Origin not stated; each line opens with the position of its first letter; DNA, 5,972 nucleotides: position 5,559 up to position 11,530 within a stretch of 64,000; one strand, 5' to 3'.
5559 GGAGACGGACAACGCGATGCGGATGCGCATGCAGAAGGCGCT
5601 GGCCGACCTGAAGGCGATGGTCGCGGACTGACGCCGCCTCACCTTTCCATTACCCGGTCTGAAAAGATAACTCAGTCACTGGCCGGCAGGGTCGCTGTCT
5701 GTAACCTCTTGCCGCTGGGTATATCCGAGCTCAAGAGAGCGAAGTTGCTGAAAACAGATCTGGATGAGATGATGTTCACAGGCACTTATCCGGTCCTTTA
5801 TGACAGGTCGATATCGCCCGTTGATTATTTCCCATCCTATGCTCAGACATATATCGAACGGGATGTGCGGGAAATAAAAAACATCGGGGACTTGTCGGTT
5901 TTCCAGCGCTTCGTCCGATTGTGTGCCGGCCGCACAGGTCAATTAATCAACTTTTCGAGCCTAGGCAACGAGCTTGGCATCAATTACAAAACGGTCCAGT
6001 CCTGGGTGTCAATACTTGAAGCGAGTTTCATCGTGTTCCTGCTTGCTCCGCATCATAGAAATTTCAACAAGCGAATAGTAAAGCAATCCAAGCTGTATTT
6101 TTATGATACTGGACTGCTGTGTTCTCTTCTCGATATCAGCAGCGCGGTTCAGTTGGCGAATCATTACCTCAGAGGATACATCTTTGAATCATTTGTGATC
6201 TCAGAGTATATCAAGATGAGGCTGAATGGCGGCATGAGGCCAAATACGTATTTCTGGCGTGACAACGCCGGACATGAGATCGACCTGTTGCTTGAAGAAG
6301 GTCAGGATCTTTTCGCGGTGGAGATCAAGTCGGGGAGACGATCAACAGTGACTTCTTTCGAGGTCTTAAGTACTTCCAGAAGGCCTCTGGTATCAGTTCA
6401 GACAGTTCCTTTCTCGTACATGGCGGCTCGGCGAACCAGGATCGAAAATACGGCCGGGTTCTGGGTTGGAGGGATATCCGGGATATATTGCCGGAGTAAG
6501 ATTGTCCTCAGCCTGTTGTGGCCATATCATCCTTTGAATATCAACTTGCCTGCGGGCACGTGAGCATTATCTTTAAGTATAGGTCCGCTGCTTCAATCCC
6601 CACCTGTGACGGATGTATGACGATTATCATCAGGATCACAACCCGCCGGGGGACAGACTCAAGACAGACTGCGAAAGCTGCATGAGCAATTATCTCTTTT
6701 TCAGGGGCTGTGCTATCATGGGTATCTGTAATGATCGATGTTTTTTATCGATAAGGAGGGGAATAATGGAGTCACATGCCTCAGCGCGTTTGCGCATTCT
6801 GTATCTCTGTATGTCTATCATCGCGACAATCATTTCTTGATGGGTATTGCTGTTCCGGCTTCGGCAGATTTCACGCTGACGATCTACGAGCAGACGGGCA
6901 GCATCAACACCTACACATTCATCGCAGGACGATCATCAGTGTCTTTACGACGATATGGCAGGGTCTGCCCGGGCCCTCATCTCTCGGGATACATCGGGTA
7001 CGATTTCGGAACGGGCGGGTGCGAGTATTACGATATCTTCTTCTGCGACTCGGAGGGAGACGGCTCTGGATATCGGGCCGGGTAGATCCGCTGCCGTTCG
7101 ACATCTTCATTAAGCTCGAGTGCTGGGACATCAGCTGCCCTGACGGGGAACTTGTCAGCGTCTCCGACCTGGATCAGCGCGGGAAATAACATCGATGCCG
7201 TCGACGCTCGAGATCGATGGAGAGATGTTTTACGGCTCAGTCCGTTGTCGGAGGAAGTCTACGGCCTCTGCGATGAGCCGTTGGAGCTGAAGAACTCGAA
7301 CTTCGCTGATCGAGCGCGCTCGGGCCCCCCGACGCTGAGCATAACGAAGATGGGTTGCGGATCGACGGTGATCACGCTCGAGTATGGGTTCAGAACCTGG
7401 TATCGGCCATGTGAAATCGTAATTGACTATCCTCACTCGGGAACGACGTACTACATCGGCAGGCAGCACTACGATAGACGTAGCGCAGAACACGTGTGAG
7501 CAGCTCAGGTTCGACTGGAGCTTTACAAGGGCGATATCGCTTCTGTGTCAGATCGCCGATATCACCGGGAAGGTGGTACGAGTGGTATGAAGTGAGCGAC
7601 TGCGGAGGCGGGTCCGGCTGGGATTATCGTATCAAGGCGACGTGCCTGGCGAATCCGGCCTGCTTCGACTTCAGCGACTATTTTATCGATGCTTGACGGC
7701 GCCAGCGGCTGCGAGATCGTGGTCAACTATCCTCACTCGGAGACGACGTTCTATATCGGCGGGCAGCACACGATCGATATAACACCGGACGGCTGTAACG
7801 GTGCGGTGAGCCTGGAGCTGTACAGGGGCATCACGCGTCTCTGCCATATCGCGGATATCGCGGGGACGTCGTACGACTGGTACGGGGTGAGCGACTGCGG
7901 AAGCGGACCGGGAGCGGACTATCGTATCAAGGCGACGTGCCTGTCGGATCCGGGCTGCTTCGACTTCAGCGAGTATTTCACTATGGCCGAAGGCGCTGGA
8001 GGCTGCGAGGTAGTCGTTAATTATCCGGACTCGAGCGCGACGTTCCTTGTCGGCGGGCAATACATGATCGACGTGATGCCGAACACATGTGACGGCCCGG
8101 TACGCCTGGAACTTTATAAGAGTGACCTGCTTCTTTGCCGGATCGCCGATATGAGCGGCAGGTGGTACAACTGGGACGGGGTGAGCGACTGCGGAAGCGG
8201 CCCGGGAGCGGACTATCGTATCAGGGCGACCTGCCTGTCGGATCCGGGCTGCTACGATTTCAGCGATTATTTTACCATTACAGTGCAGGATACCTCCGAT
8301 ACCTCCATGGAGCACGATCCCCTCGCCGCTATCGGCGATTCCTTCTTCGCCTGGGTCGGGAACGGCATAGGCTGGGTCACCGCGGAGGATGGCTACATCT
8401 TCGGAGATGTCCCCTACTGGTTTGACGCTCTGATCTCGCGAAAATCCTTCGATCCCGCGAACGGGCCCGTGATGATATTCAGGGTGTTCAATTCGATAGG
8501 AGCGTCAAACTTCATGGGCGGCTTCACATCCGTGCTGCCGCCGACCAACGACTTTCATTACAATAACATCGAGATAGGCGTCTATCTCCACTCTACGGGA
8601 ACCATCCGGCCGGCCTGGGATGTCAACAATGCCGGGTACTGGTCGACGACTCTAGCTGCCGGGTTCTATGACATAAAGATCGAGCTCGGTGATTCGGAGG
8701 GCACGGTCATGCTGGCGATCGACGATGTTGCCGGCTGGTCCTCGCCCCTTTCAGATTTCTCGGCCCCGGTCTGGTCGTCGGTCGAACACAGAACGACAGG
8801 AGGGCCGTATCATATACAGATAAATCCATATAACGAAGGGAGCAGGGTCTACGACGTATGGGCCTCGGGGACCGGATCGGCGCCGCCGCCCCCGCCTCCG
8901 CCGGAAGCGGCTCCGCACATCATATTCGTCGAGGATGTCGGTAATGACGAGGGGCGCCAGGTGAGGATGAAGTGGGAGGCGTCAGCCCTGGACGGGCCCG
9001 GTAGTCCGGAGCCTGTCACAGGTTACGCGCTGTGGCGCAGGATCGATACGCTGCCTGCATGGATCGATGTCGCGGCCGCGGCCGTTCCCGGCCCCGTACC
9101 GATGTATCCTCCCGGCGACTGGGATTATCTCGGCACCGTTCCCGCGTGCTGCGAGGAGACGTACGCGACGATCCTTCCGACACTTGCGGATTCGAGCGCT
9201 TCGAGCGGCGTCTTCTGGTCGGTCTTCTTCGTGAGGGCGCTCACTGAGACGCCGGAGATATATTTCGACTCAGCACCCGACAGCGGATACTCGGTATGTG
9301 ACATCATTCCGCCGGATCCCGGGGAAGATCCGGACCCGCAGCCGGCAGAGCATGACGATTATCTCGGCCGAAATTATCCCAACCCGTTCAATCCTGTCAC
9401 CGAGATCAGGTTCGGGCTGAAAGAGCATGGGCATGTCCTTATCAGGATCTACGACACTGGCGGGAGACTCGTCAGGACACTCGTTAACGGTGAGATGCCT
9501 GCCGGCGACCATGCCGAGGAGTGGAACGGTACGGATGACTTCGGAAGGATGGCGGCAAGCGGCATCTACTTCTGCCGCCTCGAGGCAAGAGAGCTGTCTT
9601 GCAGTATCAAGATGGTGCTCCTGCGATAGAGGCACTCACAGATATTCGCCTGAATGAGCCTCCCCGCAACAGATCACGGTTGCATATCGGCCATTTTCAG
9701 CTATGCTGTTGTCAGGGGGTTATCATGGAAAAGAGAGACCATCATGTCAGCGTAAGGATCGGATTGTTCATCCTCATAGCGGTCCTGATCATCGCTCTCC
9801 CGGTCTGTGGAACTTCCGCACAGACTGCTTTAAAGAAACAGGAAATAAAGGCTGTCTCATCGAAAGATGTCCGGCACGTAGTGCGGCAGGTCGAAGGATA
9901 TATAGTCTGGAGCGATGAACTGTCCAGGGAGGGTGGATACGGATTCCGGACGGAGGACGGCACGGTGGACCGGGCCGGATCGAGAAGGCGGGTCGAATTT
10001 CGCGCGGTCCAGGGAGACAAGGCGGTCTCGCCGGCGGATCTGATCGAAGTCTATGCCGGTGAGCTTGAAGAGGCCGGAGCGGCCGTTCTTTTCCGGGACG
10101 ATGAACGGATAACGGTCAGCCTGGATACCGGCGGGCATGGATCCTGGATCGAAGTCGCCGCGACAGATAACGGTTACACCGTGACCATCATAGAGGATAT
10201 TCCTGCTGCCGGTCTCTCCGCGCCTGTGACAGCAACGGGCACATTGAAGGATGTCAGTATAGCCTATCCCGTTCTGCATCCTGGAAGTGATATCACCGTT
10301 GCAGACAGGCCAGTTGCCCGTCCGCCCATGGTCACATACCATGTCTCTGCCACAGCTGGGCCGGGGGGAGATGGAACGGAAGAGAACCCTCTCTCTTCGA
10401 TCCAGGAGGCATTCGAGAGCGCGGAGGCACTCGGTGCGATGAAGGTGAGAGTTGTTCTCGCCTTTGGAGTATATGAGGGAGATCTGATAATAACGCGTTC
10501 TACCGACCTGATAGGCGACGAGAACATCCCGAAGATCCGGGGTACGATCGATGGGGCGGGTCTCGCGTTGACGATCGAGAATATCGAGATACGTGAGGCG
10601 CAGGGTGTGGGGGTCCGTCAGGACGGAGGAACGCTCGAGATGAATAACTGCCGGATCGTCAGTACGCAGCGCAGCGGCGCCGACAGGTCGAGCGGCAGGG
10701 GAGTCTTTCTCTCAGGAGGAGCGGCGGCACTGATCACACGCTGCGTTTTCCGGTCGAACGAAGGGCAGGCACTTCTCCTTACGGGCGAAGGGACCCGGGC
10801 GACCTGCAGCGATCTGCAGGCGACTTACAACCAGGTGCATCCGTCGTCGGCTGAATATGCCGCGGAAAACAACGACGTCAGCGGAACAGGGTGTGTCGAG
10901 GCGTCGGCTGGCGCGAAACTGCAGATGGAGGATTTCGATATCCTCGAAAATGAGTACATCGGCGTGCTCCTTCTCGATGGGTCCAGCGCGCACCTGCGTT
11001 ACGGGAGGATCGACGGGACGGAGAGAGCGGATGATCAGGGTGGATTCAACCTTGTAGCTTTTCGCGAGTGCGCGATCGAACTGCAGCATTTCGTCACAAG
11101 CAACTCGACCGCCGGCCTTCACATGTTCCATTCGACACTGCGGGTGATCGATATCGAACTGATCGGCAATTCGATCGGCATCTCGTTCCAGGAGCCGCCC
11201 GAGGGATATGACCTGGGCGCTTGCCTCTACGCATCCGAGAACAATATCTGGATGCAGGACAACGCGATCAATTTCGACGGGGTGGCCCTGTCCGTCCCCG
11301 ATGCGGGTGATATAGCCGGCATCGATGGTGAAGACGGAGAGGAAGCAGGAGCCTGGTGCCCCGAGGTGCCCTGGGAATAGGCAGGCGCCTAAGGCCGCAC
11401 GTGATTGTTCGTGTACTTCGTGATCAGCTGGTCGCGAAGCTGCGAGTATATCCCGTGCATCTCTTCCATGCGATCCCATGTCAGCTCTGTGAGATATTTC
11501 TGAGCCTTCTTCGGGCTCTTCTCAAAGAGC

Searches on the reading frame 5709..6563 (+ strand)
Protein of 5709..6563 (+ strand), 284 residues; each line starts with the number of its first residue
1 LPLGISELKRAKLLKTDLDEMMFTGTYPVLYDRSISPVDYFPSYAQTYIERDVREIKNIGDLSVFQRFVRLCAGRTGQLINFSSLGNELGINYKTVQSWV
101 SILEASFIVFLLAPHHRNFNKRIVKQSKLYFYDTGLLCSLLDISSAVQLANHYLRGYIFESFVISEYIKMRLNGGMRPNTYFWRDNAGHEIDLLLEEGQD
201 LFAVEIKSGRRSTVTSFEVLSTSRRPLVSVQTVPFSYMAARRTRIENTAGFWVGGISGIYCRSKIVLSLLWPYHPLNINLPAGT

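Call 80: search_protein_families(library=pfam, proteins=[window:5709-6563:+], max_evalue=0.00001)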
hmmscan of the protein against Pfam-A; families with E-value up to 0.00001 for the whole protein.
window:5709-6563:+ (284 aa): 1 family
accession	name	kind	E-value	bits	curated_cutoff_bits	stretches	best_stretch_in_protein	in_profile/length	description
PF13635.12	DUF4143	-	5.1e-48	163.3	28.1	1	50-209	1-160/160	Domain of unknown function (DUF4143)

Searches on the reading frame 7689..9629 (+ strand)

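Call 80: search_protein_families(library=pfam, proteins=[window:7689-9629:+], max_evalue=0.00001)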
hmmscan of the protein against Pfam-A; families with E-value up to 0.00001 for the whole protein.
window:7689-9629:+ (646 aa): 1 family
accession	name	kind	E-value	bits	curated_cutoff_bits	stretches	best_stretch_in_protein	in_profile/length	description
PF13860.13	FlgD_ig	-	1.7e-10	41.2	27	1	583-633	25-75/79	FlgD Ig-like domain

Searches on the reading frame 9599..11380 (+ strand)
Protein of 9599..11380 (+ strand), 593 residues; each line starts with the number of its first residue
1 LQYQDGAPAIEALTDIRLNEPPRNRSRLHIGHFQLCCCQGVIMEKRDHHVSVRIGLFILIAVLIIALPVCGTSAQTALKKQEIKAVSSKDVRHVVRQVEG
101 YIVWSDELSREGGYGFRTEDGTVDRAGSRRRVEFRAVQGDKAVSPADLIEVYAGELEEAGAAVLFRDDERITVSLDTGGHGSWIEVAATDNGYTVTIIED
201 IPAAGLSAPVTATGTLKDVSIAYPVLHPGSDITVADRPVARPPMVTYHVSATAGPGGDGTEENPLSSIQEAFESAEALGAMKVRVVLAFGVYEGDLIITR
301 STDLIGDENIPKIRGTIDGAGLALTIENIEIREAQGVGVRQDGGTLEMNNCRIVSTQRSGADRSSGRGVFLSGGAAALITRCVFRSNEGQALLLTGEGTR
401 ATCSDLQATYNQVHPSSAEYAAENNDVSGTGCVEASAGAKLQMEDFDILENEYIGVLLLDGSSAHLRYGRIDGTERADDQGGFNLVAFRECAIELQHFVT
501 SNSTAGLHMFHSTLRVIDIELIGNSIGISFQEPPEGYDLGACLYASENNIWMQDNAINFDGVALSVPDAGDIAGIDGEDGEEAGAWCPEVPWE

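Call 80: search_protein_families(library=pfam, proteins=[window:9599-11380:+], max_evalue=0.00001)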
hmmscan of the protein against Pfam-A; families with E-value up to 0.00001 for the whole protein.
window:9599-11380:+ (593 aa): 1 family
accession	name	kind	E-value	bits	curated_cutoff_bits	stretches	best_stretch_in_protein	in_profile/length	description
PF13229.12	Beta_helix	-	5.8e-08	33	25.9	1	325-483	12-118/158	Right handed beta helix region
